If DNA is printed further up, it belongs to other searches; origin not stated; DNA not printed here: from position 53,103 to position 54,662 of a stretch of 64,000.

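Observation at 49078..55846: Operon of two signal-less binding-protein-fold proteins, a class III CoA-transferase and MaoC dehydratases, with no ABC transporter nearby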

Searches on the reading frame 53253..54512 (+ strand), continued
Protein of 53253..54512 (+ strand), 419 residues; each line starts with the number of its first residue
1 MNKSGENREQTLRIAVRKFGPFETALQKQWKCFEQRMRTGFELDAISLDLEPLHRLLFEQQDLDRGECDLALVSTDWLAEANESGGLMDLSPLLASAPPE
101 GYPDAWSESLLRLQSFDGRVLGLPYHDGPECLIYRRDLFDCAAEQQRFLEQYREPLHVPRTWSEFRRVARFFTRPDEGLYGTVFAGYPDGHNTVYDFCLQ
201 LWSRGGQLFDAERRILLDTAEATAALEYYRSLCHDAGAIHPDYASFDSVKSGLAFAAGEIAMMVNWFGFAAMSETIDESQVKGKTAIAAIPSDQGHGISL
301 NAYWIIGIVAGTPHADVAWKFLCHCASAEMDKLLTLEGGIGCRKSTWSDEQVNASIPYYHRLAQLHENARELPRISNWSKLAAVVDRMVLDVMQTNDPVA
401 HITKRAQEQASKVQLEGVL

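Call 23: search_protein_families(library=pfam, proteins=[L083:6569-7621:+, L013:14579-15349:+, L064:12307-13323:+, L064:14695-15351:+, L069:704-1900:-, L048:892-3312:-, L052:11307-12626:+, L079:1516-3327:-], max_evalue=0.001)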
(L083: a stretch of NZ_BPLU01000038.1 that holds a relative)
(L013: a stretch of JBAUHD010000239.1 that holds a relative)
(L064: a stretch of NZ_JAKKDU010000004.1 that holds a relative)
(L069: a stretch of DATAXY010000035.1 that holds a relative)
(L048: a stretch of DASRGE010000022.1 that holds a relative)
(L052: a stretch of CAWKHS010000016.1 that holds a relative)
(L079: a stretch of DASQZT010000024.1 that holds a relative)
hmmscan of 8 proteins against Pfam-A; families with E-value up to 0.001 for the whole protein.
L083:6569-7621:+ (350 aa): 1 family
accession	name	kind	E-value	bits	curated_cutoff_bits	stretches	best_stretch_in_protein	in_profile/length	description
PF06379.18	RhaT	-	5.7e-53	180.8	27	1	5-345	6-341/344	L-rhamnose-proton symport protein (RhaT)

L013:14579-15349:+ (256 aa): 4 families
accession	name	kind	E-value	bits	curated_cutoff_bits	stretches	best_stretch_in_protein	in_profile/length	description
PF13561.12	adh_short_C2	-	1.2e-52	179.3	27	1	20-253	5-235/236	Enoyl-(Acyl carrier protein) reductase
PF00106.31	adh_short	-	7.3e-50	169.6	26.6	1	12-205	1-193/195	short chain dehydrogenase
PF08659.16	KR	-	9.7e-12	45.6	22.6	1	14-193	3-177/180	KR domain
PF23441.1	SDR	-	7.9e-05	22.6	27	1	8-216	4-216/258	SDR-like rossmann domain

L064:12307-13323:+ (338 aa): 6 families
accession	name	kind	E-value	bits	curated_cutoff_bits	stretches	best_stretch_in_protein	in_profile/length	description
PF08240.17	ADH_N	-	1.8e-26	92.8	23.5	1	24-132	2-103/104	Alcohol dehydrogenase GroES-like domain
PF00107.32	ADH_zinc_N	-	1.7e-25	89.9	31.8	1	171-297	1-128/129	Zinc-binding dehydrogenase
PF16912.11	Glu_dehyd_C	-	3.7e-08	33.5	34.9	1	139-325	3-203/211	Glucose dehydrogenase C-terminus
PF01262.27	AlaDh_PNT_C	-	1.1e-05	25.4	23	1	163-220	30-79/214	Alanine dehydrogenase/PNT, C-terminal domain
PF07992.20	Pyr_redox_2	-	0.00029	20.8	26.1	1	149-195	130-176/291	Pyridine nucleotide-disulphide oxidoreductase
PF00070.33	Pyr_redox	-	0.00097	20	22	0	164-194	2-32/82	Pyridine nucleotide-disulphide oxidoreductase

L064:14695-15351:+ (218 aa): 1 family
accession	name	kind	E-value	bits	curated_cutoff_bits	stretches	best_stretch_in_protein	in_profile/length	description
PF03737.21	RraA-like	-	7.7e-29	101.3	24.5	1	19-175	4-152/152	Aldolase/RraA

L069:704-1900:- (398 aa): 2 families
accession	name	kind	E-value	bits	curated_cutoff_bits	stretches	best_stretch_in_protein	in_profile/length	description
PF13378.12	MR_MLE_C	-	7.8e-53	179.9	29.4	1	149-357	4-217/219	Enolase C-terminal domain-like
PF02746.21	MR_MLE_N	-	3.4e-16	60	22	1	30-125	23-117/117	Mandelate racemase / muconate lactonizing enzyme, N-terminal domain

L048:892-3312:- (806 aa): 3 families
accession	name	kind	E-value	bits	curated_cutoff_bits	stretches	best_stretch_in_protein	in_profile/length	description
PF22124.2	Glyco_hydro_95_cat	-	1.6e-40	139.8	27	1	339-571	47-283/408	Glycosyl hydrolase family 95 catalytic domain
PF21307.2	Glyco_hydro_95_C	-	2.6e-07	31.5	27.6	1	706-802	1-94/94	Glycoside hydrolase family 95, C-terminal domain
PF18961.6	DUF5703_N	-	0.00012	22.2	26.7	0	48-79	11-42/287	Domain of unknown function (DUF5703)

L052:11307-12626:+ (439 aa): 1 family
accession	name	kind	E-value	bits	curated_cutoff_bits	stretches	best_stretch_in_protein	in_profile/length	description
PF07690.21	MFS_1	-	2.4e-21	76.5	33.4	1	48-377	17-326/347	Major Facilitator Superfamily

L079:1516-3327:- (603 aa): 3 families
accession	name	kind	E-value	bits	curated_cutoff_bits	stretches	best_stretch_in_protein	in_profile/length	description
PF07944.18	Beta-AFase-like_GH127_cat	-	3.6e-36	125.4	24.9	2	131-402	118-375/376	Beta-L-arabinofuranosidase, GH127 catalytic domain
PF20736.2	Glyco_hydro127M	-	2.6e-21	76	24.2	1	413-506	2-94/95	Beta-L-arabinofuranosidase, GH127 middle domain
PF07470.19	Glyco_hydro_88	-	0.00098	18.6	26.6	0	205-294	35-118/352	Glycosyl Hydrolase Family 88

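Call 35: predict_structure(alignment_id=A1)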
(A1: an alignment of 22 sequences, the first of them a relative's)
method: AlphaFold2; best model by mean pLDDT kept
length: 419 residues; sequences in the alignment: 22
mean_pLDDT: 77.5   pTM: 0.66
mean pLDDT of the five models: 77.5, 68.2, 65.8, 63.5, 63.1
residues with pLDDT >= 90: 102; 70-90: 194; 50-70: 100; < 50: 23
segments of 3 or more residues with pLDDT < 50: 1-6, 299-302, 340-342
pLDDT, mean of each block of 10 residues (from residue 1): 54 85 82 92 87 83 83 77 87 84 58 68 64 90 97 94 88 88 63 70 80 86 89 76 63 86 74 78 86 59 75 92 77 51 57 70 62 62 84 90 95 72
secondary structure, 60 per line:
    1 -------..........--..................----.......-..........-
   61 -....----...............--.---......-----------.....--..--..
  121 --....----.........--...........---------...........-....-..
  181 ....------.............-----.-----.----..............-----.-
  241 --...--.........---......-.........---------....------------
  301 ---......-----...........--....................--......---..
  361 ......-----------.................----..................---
elements in order: E11-17 H20-37 E42-48 H50-59 H62-65 E70-74 H75-84 H91-96 H108-112 E123-126 E131-135 H136-139 H142-152 H162-172 E179-184 H191-203 H220-233 H248-256 E260-265 H267-275 E285-288 E304-309 H315-325 H328-347 H350-355 H359-366 H378-394 H399-416
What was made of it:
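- The SBP2 model is only moderate (pLDDT 77.5, call 35).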

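Call 39: fold_search(model_id=the predicted structure, library=pdb)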
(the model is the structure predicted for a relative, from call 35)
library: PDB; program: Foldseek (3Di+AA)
matches with E <= 10: 1516; with E <= 0.001: 977
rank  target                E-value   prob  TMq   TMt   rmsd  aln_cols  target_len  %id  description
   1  6dtq_A                6.6e-23  1.00  0.55  0.58  11.9       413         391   22  Maltose bound T. maritima MalE3 (released 2018-09-19)
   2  6dtr                  1.6e-22  1.00  0.54  0.57  11.4       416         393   22  Apo T. maritima MalE3 (released 2018-09-19)
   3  5iai                  2.4e-21  1.00  0.53  0.55  12.4       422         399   23  Crystal structure of ABC transporter Solute Binding Protein Arad_9887 from Agrobacterium radiobacter K84, target EFI-510 (released 2016-03-09)
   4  1eu8_A                2.5e-20  1.00  0.55  0.57  12.2       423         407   22  STRUCTURE OF TREHALOSE MALTOSE BINDING PROTEIN FROM THERMOCOCCUS LITORALIS (released 2001-03-14)
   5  5yse_A                3.4e-19  1.00  0.51  0.55  11.8       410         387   18  Crystal structure of beta-1,2-glucooligosaccharide binding protein in complex with sophorotetraose (released 2018-05-02)
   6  6jar_A                6.1e-19  1.00  0.54  0.56  11.7       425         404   18  Crystal structure of ABC transporter alpha-glycoside-binding mutant protein R49A in complex with maltose (released 2019-10-30)
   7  6jaq                  6.4e-19  1.00  0.55  0.57  11.8       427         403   18  Crystal structure of ABC transporter alpha-glycoside-binding mutant protein R356A in complex with glucose (released 2019-10-30)
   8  6jai_A                1.2e-18  1.00  0.54  0.55  11.8       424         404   18  Crystal structure of ABC transporter alpha-glycoside-binding mutant protein D118A in complex with maltose (released 2019-10-30)
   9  6jan_A                2.4e-18  1.00  0.54  0.56  11.8       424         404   18  Crystal structure of ABC transporter alpha-glycoside-binding mutant protein R356A in complex with maltose (released 2019-10-30)
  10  6j9w_A                2.8e-18  1.00  0.55  0.57  11.6       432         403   18  Crystal structure of ABC transporter alpha-glycoside-binding protein in complex with trehalose (released 2019-10-30)
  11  6jal                  3.3e-18  1.00  0.54  0.54  11.1       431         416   18  Crystal structure of ABC transporter alpha-glycoside-binding mutant protein R356A in ligand free form (released 2019-10-30)
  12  5ysf_A                3.3e-18  1.00  0.50  0.54  12.1       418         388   17  Crystal structure of beta-1,2-glucooligosaccharide binding protein in complex with sophoropentaose (released 2018-05-02)
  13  6jaz_A                3.9e-18  1.00  0.54  0.56  11.7       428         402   18  Crystal structure of ABC transporter alpha-glycoside-binding mutant protein W287F in complex with trehalose (released 2019-10-30)
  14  6j9y_A                4.1e-18  1.00  0.54  0.56  11.8       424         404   18  Crystal structure of ABC transporter alpha-glycoside-binding protein in complex with maltose (released 2019-10-30)
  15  6jam_A                5.1e-18  1.00  0.54  0.56  11.7       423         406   18  Crystal structure of ABC transporter alpha-glycoside-binding mutant protein R356A in complex with trehalose (released 2019-10-30)
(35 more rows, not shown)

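Call 45: search_dna_similar(query=window:53253-54509:+, collection=plasmids, mode=protein, max_rows=25)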
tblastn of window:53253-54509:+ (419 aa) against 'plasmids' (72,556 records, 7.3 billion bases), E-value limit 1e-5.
Records with a match: 569; places in all: 772; records where one place covers at least 80% of the query: 133.
Best place of each record, by identity: <60% 569.
By first word of the organism name: Rhizobium 227; Sinorhizobium 144; Ensifer 17; Pantoea 16; Shinella 15; Phyllobacterium 12; Agrobacterium 12; Deinococcus 12; Streptomyces 10; Thermus 7; and 55 more.
By predicted mobility (MOB-suite, as given by PLSDB): non-mobilizable 325; conjugative 164; mobilizable 80.
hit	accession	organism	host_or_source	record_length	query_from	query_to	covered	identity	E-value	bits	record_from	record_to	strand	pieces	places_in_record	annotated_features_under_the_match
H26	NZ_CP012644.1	Rufibacter tibetensis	soil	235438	5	413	98%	48.8%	8e-130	419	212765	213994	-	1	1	sugar ABC transporter substrate-binding protein | CaiB/BaiF CoA-transferase family protein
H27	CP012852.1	Persicobacter sp. JZB09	cell culture,soil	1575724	11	419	98%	47.3%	1e-125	407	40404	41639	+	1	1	none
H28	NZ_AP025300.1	Persicobacter psychrovividus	-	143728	9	415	97%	46.3%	3e-121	394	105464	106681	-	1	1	extracellular solute-binding protein | CaiB/BaiF CoA-transferase family protein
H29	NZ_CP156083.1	Croceibacterium sp. TMG7-5b_MA50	Sponge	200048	11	385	89%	48.7%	2e-105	349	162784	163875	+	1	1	extracellular solute-binding protein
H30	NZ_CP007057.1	Halostagnicola larsenii XH-48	-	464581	11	393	91%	40.8%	7e-84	287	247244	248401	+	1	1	sugar ABC transporter substrate-binding protein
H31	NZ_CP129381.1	Rhizobium sp. SSA_523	single cell,Sea water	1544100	4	418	99%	25.4%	3e-6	57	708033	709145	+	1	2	none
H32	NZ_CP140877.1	Rhizobium beringeri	Trifolium pratense,whole organism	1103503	11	413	96%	25.0%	3e-9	67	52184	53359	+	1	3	record has no annotation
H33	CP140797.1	Rhizobium beringeri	Trifolium pratense,whole organism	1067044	11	413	96%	25.0%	3e-9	67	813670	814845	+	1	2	sugar ABC transporter substrate-binding protein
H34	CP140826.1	Rhizobium beringeri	Trifolium pratense,whole organism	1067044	11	413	96%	25.0%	3e-9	67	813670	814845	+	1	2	sugar ABC transporter substrate-binding protein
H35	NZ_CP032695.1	Rhizobium jaguaris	Calliandra grandiflora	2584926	66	413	83%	28.5%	5e-18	94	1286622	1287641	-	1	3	none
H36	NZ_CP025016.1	Rhizobium leguminosarum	Lotus corniculatus,Bacteria culture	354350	21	413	94%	25.1%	3e-10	70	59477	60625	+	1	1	sugar ABC transporter substrate-binding protein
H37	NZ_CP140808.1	Rhizobium beringeri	Trifolium pratense,whole organism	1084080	21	413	94%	25.1%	3e-10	70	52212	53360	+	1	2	record has no annotation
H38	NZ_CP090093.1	Rhizobium leguminosarum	Galega,Cell culture,Plant nodule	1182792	21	413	94%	25.1%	4e-10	70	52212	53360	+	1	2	record has no annotation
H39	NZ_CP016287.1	Rhizobium leguminosarum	Vavilovia formosa,cell culture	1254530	21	413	94%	24.9%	4e-9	67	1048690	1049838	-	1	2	record has no annotation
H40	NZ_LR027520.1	Thermus thermophilus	-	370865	39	419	91%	25.3%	8e-16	87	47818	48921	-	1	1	extracellular solute-binding protein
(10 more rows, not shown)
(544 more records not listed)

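Call 46: get_annotated_region(hit=H26, flank=12000)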
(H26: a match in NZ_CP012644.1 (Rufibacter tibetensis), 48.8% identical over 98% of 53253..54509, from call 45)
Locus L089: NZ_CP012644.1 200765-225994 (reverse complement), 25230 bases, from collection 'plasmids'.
description: Rufibacter tibetensis strain 1351 plasmid 1, complete sequence
organism: Rufibacter tibetensis (NCBI taxid 512763)
taxonomy: Bacteria; Bacteroidota; Cytophagia; Cytophagales; Hymenobacteraceae; Rufibacter; Rufibacter tibetensis
host: -; source: soil; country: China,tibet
typing (MOB-suite, as given by PLSDB): mobilizable; replicon rep_cluster_1275; relaxase MOBB
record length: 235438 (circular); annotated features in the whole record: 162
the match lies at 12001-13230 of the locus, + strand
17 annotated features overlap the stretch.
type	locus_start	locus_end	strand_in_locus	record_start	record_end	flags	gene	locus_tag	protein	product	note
CDS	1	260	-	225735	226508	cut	-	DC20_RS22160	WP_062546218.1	IclR family transcriptional regulator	GO:0006355 - regulation of DNA-templated transcription [Evidence IEA]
CDS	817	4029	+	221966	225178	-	-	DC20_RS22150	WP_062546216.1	TonB-dependent receptor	-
CDS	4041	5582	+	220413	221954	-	-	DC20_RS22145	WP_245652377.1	RagB/SusD family nutrient uptake outer membrane protein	-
CDS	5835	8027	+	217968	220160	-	-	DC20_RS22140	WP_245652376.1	DUF5703 domain-containing protein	-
CDS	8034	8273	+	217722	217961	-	-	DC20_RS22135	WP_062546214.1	hypothetical protein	-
CDS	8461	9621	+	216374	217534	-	-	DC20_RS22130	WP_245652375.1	extracellular solute-binding protein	-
CDS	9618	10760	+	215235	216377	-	-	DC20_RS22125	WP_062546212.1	CoA transferase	-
CDS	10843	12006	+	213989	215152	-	-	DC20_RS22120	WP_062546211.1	CaiB/BaiF CoA-transferase family protein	-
CDS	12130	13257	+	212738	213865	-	-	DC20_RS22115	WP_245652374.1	sugar ABC transporter substrate-binding protein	-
CDS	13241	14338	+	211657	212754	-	-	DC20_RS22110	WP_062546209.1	Gfo/Idh/MocA family oxidoreductase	-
CDS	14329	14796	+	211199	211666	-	-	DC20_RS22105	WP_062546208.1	MaoC/PaaZ C-terminal domain-containing protein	-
CDS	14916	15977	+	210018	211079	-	-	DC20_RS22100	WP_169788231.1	L-rhamnose/proton symporter RhaT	GO:0008645 - hexose transmembrane transport [Evidence IEA]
CDS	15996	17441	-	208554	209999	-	-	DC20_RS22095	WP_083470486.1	sialate O-acetylesterase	-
CDS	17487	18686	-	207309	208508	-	-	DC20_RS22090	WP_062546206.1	acetylxylan esterase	-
CDS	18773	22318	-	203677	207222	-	-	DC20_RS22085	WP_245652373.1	malectin domain-containing carbohydrate-binding protein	-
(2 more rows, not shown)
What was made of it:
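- It is found in Bacteroidota loci with SusC/D (call 46).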

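Call 52: get_annotated_region(hit=H30, flank=10000)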
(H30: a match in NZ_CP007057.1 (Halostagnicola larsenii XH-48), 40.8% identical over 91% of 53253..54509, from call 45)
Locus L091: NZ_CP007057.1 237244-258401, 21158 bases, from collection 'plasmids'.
description: Halostagnicola larsenii XH-48 plasmid unnamed2, complete sequence
organism: Halostagnicola larsenii XH-48 (NCBI taxid 797299)
taxonomy: Archaea; Euryarchaeota; Halobacteria; Halobacteriales; Natrialbaceae; Halostagnicola; Halostagnicola larsenii; Halostagnicola larsenii XH-48
host: -; source: -; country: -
typing (MOB-suite, as given by PLSDB): non-mobilizable
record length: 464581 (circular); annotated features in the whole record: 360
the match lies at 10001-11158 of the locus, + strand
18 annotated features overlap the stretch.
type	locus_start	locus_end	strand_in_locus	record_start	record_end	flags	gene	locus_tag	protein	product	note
CDS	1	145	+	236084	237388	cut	-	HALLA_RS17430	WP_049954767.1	dicarboxylate/amino acid:cation symporter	-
CDS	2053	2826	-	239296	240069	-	-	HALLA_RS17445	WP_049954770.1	IclR family transcriptional regulator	GO:0006355 - regulation of DNA-templated transcription [Evidence IEA]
CDS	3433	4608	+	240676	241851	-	-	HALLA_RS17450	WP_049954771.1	mandelate racemase family protein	-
CDS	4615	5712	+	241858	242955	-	-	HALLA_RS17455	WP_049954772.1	Gfo/Idh/MocA family oxidoreductase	-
CDS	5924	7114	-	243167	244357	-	-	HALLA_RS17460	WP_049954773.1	CoA transferase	-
CDS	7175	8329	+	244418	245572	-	-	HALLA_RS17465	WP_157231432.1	glycoside hydrolase family 88 protein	-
CDS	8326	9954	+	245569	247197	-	-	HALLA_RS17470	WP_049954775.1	AMP-binding protein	-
CDS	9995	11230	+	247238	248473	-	-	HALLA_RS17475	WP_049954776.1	sugar ABC transporter substrate-binding protein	-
CDS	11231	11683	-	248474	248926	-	-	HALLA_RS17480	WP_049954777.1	MaoC/PaaZ C-terminal domain-containing protein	-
CDS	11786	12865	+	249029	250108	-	-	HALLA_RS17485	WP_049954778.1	Gfo/Idh/MocA family oxidoreductase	-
CDS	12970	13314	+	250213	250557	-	-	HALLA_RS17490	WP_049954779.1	L-rhamnose mutarotase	-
CDS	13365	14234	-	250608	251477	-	-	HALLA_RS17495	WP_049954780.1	amidohydrolase family protein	-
CDS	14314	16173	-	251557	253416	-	-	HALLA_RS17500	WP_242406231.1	alpha-L-fucosidase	-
CDS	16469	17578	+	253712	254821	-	-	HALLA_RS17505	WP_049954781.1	sugar ABC transporter substrate-binding protein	-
CDS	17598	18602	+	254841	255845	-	-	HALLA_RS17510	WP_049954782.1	ABC transporter permease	-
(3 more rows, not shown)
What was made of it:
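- The haloarchaeal locus adds a mutarotase, an amidohydrolase and an alpha-L-fucosidase (call 52). The haloarchaeal locus adds an AMP-binding (acyl-CoA-synthetase-type) gene next to SBP2 (call 52).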
